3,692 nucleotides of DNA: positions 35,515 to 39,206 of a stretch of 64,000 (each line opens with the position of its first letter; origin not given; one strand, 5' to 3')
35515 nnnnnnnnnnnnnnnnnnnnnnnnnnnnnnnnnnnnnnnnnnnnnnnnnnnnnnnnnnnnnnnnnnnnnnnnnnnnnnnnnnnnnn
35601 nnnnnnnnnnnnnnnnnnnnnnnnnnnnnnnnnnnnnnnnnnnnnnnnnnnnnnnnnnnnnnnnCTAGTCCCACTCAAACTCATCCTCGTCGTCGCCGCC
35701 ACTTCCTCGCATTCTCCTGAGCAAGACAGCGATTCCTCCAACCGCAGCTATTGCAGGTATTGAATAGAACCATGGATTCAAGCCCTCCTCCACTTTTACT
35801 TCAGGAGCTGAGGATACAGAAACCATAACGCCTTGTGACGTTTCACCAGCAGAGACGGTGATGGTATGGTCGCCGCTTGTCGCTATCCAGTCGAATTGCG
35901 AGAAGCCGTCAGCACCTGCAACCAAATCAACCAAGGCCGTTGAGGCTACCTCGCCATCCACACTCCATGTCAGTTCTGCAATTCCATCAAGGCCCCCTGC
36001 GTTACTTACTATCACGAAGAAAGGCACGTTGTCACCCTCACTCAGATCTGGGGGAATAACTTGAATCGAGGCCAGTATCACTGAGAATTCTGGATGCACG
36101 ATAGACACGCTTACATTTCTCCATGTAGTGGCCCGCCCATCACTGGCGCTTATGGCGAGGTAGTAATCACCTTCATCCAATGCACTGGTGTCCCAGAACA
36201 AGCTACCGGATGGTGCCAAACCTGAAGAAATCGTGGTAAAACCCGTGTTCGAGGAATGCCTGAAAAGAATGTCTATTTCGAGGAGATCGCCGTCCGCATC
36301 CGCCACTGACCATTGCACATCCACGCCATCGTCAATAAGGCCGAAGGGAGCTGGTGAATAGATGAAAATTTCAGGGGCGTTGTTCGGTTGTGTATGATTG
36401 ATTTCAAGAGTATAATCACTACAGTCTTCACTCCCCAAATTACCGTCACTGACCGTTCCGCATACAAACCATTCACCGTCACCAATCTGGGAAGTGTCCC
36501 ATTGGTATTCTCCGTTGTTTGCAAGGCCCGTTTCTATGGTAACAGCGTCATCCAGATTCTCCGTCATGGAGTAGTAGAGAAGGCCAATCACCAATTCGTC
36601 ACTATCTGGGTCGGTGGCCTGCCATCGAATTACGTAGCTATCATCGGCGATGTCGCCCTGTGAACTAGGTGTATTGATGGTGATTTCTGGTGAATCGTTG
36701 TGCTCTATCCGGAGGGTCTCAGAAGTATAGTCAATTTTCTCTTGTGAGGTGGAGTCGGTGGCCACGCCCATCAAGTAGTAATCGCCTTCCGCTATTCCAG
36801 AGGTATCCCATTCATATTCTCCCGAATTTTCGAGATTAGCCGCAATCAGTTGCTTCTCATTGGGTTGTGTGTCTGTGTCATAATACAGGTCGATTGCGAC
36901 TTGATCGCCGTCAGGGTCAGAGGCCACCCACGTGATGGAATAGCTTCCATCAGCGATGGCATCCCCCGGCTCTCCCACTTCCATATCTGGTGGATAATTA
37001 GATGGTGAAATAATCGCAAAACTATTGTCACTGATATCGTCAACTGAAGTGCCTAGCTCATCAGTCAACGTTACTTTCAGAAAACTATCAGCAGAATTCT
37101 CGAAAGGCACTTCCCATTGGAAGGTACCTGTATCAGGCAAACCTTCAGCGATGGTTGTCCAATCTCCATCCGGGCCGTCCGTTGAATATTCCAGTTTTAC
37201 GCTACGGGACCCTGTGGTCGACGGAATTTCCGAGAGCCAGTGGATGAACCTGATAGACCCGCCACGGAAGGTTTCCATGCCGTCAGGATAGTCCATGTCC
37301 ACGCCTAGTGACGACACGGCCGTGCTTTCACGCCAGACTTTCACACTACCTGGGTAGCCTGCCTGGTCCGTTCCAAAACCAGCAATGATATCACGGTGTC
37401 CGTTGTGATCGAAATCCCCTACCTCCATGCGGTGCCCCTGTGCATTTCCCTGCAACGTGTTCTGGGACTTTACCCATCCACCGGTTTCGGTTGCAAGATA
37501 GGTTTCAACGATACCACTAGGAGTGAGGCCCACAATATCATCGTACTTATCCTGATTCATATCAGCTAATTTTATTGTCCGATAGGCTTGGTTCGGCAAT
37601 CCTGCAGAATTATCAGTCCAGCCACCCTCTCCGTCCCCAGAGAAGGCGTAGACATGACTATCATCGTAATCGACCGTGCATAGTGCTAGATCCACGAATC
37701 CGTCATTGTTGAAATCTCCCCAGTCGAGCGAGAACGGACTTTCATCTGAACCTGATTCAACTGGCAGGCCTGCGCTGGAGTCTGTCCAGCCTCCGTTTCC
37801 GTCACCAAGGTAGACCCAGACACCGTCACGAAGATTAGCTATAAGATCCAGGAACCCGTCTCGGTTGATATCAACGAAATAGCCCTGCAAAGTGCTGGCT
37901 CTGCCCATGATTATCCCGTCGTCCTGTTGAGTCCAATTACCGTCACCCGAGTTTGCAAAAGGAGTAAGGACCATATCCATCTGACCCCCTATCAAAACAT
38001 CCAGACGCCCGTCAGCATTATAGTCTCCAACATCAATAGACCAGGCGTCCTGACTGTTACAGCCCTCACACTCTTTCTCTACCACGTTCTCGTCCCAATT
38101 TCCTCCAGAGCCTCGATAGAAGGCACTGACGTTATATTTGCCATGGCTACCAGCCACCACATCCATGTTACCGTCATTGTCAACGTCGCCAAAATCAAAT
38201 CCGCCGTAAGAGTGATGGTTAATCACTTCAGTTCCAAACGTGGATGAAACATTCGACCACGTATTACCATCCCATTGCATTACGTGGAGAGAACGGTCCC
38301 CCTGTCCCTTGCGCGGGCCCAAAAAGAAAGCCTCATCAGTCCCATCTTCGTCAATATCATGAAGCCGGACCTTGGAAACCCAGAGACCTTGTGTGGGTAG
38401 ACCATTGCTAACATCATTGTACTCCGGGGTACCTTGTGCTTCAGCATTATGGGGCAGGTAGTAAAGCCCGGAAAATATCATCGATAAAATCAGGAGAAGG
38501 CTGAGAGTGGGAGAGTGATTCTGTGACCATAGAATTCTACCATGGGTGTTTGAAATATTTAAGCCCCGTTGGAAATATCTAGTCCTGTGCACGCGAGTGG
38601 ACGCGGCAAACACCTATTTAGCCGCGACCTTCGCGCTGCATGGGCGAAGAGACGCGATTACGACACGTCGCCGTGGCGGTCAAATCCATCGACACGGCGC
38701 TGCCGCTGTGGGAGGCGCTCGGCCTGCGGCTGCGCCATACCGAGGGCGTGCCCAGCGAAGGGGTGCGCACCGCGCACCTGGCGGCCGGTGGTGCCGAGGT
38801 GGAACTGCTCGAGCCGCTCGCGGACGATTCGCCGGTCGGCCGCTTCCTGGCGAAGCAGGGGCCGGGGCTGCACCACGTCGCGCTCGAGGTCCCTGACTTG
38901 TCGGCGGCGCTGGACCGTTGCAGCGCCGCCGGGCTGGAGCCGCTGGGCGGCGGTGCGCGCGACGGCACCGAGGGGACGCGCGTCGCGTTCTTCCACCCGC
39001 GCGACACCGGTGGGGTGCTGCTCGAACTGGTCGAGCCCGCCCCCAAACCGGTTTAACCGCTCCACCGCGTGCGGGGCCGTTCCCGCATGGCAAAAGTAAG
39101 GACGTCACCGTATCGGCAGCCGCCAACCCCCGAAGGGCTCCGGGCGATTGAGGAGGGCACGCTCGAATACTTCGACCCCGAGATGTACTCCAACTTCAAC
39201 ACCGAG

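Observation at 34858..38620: Second low-GC island inserted exactly at the 3' end of tRNA-Glu, carrying phosphopantothenate synthetase and a 982-aa FG-GAP/Ig-repeat surface protein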

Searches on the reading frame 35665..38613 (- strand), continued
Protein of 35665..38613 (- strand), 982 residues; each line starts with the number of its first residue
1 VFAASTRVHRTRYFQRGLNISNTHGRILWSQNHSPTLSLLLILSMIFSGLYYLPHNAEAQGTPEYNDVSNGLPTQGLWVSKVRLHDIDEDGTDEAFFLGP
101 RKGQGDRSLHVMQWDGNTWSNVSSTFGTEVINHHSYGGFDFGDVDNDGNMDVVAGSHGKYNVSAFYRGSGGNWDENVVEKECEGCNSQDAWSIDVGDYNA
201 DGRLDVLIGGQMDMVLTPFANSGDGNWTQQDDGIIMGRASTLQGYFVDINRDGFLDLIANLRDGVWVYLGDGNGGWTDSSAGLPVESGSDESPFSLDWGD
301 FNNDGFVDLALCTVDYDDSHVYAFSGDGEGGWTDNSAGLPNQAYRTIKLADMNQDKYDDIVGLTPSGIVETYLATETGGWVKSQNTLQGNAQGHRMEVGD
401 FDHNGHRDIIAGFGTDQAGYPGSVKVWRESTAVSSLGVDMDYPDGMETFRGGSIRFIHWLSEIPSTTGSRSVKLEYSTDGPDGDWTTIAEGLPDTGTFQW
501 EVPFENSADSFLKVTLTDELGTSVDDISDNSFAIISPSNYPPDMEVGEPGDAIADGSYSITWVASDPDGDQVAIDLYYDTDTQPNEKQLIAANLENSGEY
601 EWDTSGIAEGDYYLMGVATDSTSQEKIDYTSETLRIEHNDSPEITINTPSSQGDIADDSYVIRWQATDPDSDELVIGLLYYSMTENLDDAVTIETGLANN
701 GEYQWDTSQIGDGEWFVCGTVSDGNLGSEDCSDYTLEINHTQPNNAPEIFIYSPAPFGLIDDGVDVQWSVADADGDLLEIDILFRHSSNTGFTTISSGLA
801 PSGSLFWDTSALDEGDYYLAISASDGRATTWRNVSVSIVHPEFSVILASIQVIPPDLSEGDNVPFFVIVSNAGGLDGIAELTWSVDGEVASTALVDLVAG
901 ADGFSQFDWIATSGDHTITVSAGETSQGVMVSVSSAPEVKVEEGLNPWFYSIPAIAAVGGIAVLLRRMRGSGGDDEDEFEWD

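Call 57: search_protein_families(library=pfam, proteins=[L094:8965-9969:+], max_evalue=0.001)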
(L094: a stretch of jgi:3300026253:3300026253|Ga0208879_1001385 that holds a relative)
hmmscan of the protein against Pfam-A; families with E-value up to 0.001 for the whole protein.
L094:8965-9969:+ (334 aa): 3 families
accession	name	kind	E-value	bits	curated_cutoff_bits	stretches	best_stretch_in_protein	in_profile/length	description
PF01758.21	SBF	-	3.3e-34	118.7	24.3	1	56-238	2-189/191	Sodium Bile acid symporter family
PF13593.11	SBF_like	-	3.6e-18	66.3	25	1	28-313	9-296/313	SBF-like CPA transporter family (DUF4137)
PF03547.23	Mem_trans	-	2.6e-05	23.5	25.7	1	56-160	239-342/343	Membrane transport protein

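Call 72: predict_structure(alignment_id=A4)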
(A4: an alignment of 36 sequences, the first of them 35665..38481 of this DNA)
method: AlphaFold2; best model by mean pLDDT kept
length: 938 residues; sequences in the alignment: 36
mean_pLDDT: 82.9   pTM: 0.62
mean pLDDT of the five models: 82.9, 82.2, 81.8, 81.5, 80.9
residues with pLDDT >= 90: 376; 70-90: 435; 50-70: 76; < 50: 51
segments of 3 or more residues with pLDDT < 50: 1-14, 894-911, 923-938
pLDDT, mean of each block of 10 residues (from residue 1): 28 59 92 82 85 74 88 92 86 88 88 81 80 77 77 93 83 88 87 79 93 88 91 91 65 92 91 85 90 91 93 93 93 87 87 89 92 69 91 90 92 91 82 95 90 90 94 90 93 85 86 90 85 79 86 91 83 86 84 78 83 83 78 81 74 88 81 86 84 72 88 85 88 86 88 90 89 92 85 82 84 81 86 88 89 84 88 89 88 43 38 50 41 32
secondary structure, 60 per line:
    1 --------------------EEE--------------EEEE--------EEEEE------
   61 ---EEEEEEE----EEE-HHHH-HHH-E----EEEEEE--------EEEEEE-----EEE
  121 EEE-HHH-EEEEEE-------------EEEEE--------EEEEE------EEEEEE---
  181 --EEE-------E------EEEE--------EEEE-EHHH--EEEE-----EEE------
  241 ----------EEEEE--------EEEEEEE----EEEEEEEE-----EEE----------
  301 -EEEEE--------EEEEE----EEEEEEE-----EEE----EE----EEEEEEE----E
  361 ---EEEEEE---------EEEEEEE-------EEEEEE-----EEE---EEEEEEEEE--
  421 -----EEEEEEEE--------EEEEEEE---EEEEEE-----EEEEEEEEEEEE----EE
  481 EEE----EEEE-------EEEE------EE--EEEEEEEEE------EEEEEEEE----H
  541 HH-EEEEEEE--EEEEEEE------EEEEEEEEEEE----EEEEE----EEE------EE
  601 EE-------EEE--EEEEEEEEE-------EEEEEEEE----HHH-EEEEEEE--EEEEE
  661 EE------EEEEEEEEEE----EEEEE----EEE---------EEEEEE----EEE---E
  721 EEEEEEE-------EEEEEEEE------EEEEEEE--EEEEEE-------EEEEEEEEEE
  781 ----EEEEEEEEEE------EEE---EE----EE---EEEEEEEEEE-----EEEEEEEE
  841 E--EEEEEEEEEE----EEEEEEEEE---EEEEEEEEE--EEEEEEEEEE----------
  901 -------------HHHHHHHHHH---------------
elements in order (helices of 4 or more, strands of 3 or more residues): E21-23 E38-41 E50-54 E64-70 E75-77 H79-82 E93-98 E107-112 E118-123 E129-134 E148-152 E161-165 E172-177 E183-185 E200-203 E212-215 E223-226 E232-234 E251-255 E264-270 E275-282 E288-290 E302-306 E315-319 E324-330 E336-338 E349-355 E364-369 E379-385 E393-398 E404-406 E410-418 E426-433 E442-448 E452-457 E463-474 E479-483 E488-491 E499-502 E513-521 E528-535 E544-550 E553-559 E566-576 E581-585 E590-592 E599-602 E610-612 E615-623 E631-638 E647-653 E656-662 E669-678 E683-687 E692-694 E704-709 E714-716 E720-727 E735-742 E749-755 E758-763 E771-780 E785-794 E801-803 E818-827 E833-841 E844-853 E858-866 E870-878 E881-890 H914-923

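Call 74: fold_search(model_id=the predicted structure, library=pdb)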
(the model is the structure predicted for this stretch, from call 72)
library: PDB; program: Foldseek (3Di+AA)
matches with E <= 10: 1923; with E <= 0.001: 405
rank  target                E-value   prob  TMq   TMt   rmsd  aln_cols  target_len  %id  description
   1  9fx2                  8.1e-15  1.00  0.10  0.08  44.7       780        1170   11  Structure of methylamine activated CD109 (released 2025-03-19)
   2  8cml_E                2.5e-14  1.00  0.10  0.13  39.6       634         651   10  Cryo-EM structure of complement C5 in complex with nanobodies UNbC5-1 and UNbC5-2 (released 2023-09-27)
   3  8ayh_C                5.1e-14  1.00  0.09  0.13  39.5       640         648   10  Structure of Complement C5 in Complex with small molecule inhibitor and CVF (released 2022-12-21)
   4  7q62_B                6.5e-14  1.00  0.10  0.11  36.0       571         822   11  Structure of TEV cleaved A2ML1 dimer (A2ML1-TT dimer) (released 2022-04-20)
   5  5i5k_A                6.8e-14  1.00  0.13  0.09  40.7       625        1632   10  Structure of complement C5 in complex with eculizumab (released 2016-03-16)
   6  9ba4_A                7.5e-14  1.00  0.20  0.20  43.3      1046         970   10  Full-length cross-linked Contactin 2 (CNTN2) (released 2024-07-17)
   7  5i5k_B                7.5e-14  1.00  0.10  0.07  35.3       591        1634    9  Structure of complement C5 in complex with eculizumab (released 2016-03-16)
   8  7s64_A                9.5e-14  1.00  0.11  0.08  36.6       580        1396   10  Intermediate-form oocyte/egg Alpha-2-Macroglobulin (A2Moo) tetramer (released 2022-01-05)
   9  9u61_E                1.1e-13  1.00  0.10  0.07  45.2       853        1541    9  CP/MBL pathways C3 convertase C4b2a and C3 complex (released 2026-01-14)
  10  4rtd                  1.2e-13  1.00  0.12  0.10  41.7       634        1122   12  Escherichia coli alpha-2-macroglobulin activated by porcine elastase (released 2015-07-15)
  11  6h03_A                1.3e-13  1.00  0.11  0.08  46.5       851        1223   10  OPEN CONFORMATION OF THE MEMBRANE ATTACK COMPLEX (released 2018-12-19)
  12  7ad7_B                1.3e-13  1.00  0.10  0.13  39.0       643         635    9  Crystal structure of human complement C5 in complex with the K8 bovine knob domain peptide. (released 2021-03-10)
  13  9fx3_A                1.5e-13  1.00  0.10  0.08  44.9       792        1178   10  Structure of active human CD109 (released 2025-03-19)
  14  9u5z_E                1.6e-13  1.00  0.09  0.06  45.4       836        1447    8  C3 convertases zymogen C4b2 in activation state (released 2026-01-14)
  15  5hcc_B                1.8e-13  1.00  0.09  0.13  39.2       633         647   10  Ternary complex of human Complement C5 with Ornithodoros moubata OmCI and Dermacentor andersoni RaCI3. (released 2016-03-30)
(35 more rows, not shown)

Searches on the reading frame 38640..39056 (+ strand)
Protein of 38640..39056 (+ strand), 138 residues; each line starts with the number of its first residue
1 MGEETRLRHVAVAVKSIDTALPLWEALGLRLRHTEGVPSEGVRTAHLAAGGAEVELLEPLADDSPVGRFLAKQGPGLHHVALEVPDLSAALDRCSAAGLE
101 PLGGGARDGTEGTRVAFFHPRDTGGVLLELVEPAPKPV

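Call 4: search_protein_families(library=pfam, proteins=[window:38640-39056:+], max_evalue=0.01)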
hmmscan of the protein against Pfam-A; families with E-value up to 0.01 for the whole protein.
window:38640-39056:+ (138 aa): 3 families
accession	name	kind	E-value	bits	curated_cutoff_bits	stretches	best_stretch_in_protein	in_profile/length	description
PF13669.12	Glyoxalase_4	-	6e-24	84.9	27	1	8-117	1-109/109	Glyoxalase/Bleomycin resistance protein/Dioxygenase superfamily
PF00903.31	Glyoxalase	-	3.4e-14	53.7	20.6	1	6-130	1-121/121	Glyoxalase/Bleomycin resistance protein/Dioxygenase superfamily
PF13468.12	Glyoxalase_3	-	1.1e-06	29.3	25.1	1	9-111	3-112/176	Glyoxalase-like domain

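Call 12: find_encoding_contigs(protein=window:38640-39056:+, flank=10000, max_places=6)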
Protein window:38640-39056:+ (138 aa): 14 contigs read that carry it; 6 places shown.
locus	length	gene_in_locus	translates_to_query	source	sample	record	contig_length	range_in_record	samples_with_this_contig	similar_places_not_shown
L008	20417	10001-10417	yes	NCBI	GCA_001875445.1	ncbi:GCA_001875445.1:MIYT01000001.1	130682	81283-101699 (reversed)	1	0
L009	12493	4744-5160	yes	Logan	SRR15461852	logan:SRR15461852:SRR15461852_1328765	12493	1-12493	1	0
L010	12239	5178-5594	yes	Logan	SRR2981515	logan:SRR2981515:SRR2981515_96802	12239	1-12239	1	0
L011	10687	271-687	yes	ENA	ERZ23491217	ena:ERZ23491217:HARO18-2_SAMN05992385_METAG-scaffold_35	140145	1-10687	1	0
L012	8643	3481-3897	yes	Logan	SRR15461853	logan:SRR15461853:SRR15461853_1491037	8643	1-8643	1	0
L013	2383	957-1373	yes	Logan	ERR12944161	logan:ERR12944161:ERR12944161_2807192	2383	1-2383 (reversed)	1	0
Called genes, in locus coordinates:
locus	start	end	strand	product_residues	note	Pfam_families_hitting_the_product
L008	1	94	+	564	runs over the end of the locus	PF01702:TGT, PF14810:TGT_C2, PF01472:PUA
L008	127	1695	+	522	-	PF00144:Beta-lactamase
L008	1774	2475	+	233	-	PF05995:CDO_I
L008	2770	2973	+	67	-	PF21965:SAMP2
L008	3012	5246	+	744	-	PF00805:Pentapeptide (faint), PF13576:Pentapeptide_3 (faint), PF13599:Pentapeptide_4 (weak), PF06695:Sm_multidrug_ex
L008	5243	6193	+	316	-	PF01073:3Beta_HSD, PF01370:Epimerase, PF02719:Polysacc_synt_2 (weak), PF04321:RmlD_sub_bind, PF13460:NAD_binding_10, PF16363:GDP_Man_Dehyd, PF07993:NAD_binding_4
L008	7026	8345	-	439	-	PF10342:Kre9_KNH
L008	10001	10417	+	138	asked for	PF00903:Glyoxalase, PF13468:Glyoxalase_3 (weak), PF13669:Glyoxalase_4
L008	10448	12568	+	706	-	PF03169:OPT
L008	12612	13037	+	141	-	-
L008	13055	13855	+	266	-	PF13481:AAA_25 (faint), PF06745:ATPase, PF23442:DUF7125 (weak)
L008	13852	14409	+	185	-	PF06745:ATPase (weak)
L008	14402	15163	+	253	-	PF05625:PAXNEB (weak), PF06745:ATPase, PF24336:DUF7504, PF23442:DUF7125 (weak)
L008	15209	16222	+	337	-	-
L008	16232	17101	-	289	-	PF00892:EamA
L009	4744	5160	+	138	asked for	PF00903:Glyoxalase, PF13468:Glyoxalase_3 (weak), PF13669:Glyoxalase_4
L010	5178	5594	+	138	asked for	PF00903:Glyoxalase, PF13468:Glyoxalase_3 (weak), PF13669:Glyoxalase_4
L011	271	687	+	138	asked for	PF00903:Glyoxalase, PF13468:Glyoxalase_3 (weak), PF13669:Glyoxalase_4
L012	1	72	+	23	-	?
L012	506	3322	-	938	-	PF01839:FG-GAP (faint), PF13517:FG-GAP_3, PF10342:Kre9_KNH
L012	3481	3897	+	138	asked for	PF00903:Glyoxalase, PF13468:Glyoxalase_3 (weak), PF13669:Glyoxalase_4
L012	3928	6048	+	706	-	PF03169:OPT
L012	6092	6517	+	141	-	-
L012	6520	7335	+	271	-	PF13481:AAA_25 (faint), PF06745:ATPase, PF23442:DUF7125 (weak)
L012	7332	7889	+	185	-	PF06745:ATPase (weak)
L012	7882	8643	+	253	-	PF05625:PAXNEB (weak), PF06745:ATPase, PF24336:DUF7504, PF23442:DUF7125 (weak)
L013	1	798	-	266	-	?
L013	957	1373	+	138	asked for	PF00903:Glyoxalase, PF13468:Glyoxalase_3 (weak), PF13669:Glyoxalase_4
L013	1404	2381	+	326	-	?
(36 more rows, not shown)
